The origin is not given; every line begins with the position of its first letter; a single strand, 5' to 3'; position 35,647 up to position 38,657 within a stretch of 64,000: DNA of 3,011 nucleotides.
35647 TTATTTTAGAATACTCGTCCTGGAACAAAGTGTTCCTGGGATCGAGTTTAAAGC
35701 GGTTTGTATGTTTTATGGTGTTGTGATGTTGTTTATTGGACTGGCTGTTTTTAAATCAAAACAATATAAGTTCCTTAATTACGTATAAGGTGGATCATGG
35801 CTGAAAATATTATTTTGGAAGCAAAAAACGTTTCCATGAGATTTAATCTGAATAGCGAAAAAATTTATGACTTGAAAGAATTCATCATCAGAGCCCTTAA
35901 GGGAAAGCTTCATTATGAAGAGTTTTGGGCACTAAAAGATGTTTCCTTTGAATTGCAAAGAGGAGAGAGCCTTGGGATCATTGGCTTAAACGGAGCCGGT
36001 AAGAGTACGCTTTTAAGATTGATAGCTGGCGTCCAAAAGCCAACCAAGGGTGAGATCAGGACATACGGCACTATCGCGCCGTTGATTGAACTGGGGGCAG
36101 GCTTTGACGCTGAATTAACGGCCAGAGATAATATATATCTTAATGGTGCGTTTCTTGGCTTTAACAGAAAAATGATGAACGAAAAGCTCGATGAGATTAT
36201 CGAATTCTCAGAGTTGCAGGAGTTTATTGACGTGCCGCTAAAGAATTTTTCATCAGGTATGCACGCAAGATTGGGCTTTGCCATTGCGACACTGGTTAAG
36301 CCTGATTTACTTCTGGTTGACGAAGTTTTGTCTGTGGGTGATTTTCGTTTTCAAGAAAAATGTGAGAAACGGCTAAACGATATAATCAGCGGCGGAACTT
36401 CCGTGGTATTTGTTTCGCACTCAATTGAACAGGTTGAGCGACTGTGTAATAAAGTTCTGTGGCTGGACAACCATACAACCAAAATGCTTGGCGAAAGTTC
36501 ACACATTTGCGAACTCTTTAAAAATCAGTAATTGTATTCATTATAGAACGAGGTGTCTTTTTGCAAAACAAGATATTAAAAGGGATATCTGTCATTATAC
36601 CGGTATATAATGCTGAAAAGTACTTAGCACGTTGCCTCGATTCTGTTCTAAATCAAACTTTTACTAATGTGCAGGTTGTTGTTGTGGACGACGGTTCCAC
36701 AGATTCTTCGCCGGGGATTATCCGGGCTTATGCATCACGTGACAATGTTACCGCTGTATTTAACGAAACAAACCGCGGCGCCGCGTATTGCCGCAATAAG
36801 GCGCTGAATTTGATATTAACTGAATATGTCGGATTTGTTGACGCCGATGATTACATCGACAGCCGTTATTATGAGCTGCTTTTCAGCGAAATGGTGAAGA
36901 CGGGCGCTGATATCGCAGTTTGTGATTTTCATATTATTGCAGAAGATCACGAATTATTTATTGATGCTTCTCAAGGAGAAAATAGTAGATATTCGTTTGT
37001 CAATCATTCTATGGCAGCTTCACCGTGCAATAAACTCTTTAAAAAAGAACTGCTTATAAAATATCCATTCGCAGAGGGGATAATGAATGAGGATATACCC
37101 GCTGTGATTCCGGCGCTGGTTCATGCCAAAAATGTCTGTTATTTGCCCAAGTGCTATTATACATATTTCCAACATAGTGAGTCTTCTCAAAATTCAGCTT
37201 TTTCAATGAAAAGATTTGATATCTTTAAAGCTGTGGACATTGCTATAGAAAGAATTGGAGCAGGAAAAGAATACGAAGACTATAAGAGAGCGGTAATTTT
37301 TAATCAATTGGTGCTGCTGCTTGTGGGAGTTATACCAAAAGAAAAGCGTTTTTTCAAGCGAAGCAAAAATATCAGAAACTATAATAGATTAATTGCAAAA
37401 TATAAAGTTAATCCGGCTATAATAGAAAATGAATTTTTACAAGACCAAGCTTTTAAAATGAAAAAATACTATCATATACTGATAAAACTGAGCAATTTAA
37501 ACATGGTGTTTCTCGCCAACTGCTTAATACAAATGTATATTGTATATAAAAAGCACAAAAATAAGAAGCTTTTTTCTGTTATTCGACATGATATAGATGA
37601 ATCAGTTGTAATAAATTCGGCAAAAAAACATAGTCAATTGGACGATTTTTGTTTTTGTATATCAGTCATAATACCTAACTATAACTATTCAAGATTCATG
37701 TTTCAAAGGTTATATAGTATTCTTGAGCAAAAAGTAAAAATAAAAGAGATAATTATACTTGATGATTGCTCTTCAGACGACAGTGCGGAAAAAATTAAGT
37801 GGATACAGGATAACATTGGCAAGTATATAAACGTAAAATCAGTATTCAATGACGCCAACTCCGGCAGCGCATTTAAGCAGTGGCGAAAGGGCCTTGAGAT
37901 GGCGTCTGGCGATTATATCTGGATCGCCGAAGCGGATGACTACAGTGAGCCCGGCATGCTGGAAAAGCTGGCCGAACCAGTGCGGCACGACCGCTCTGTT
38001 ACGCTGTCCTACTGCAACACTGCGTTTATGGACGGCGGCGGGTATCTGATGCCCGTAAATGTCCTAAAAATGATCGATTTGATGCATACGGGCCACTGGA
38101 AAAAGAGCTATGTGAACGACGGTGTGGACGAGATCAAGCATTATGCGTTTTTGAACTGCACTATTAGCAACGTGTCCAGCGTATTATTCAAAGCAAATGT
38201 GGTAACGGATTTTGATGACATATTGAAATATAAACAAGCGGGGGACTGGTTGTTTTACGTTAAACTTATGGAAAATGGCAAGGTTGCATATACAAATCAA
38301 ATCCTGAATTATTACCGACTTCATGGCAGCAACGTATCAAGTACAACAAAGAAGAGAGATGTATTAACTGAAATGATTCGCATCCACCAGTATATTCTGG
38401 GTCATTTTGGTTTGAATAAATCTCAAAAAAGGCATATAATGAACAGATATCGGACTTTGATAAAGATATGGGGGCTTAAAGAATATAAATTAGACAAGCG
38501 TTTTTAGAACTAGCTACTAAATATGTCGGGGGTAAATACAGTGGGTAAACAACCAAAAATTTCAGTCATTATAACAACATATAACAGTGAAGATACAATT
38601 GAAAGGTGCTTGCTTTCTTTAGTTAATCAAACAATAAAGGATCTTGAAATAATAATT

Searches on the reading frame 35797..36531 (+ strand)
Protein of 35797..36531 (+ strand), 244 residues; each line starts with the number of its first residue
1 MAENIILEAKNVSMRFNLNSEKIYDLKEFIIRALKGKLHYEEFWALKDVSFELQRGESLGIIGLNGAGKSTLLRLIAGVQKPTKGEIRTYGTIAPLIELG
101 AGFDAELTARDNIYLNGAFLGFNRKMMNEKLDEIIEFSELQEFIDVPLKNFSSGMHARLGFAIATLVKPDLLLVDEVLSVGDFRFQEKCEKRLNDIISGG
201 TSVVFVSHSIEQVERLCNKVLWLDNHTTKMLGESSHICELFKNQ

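Call 54: search_protein_families(library=pfam, proteins=[window:35797-36531:+], max_evalue=0.00001)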
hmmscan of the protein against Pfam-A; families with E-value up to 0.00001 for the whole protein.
window:35797-36531:+ (244 aa): 2 families
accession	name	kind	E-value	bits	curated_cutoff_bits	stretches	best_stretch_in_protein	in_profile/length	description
PF00005.33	ABC_tran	-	4.7e-23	82.7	25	1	46-177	1-135/137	ABC transporter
PF13304.12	AAA_21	-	1.2e-06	29.2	27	0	60-110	3-59/304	AAA domain, putative AbiEii toxin, Type IV TA system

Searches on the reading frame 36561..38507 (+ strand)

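Call 54: search_protein_families(library=pfam, proteins=[window:36561-38507:+], max_evalue=0.00001)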
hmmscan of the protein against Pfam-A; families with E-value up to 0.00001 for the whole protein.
window:36561-38507:+ (648 aa): 4 families
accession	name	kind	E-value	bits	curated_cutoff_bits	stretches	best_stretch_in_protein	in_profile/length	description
PF00535.33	Glycos_transf_2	-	3.8e-56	190.1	23.3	2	10-138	1-130/168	Glycosyl transferase family 2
PF10111.15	Glyco_tranf_2_2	-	2.9e-18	66.8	27.3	2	10-135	1-136/276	Glycosyltransferase like family 2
PF13641.12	Glyco_tranf_2_3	-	7.1e-16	59.4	27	1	9-103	3-103/230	Glycosyltransferase like family 2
PF13704.12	Glyco_tranf_2_4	-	6.9e-06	26.9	27.5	0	17-101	2-86/98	Glycosyl transferase family 2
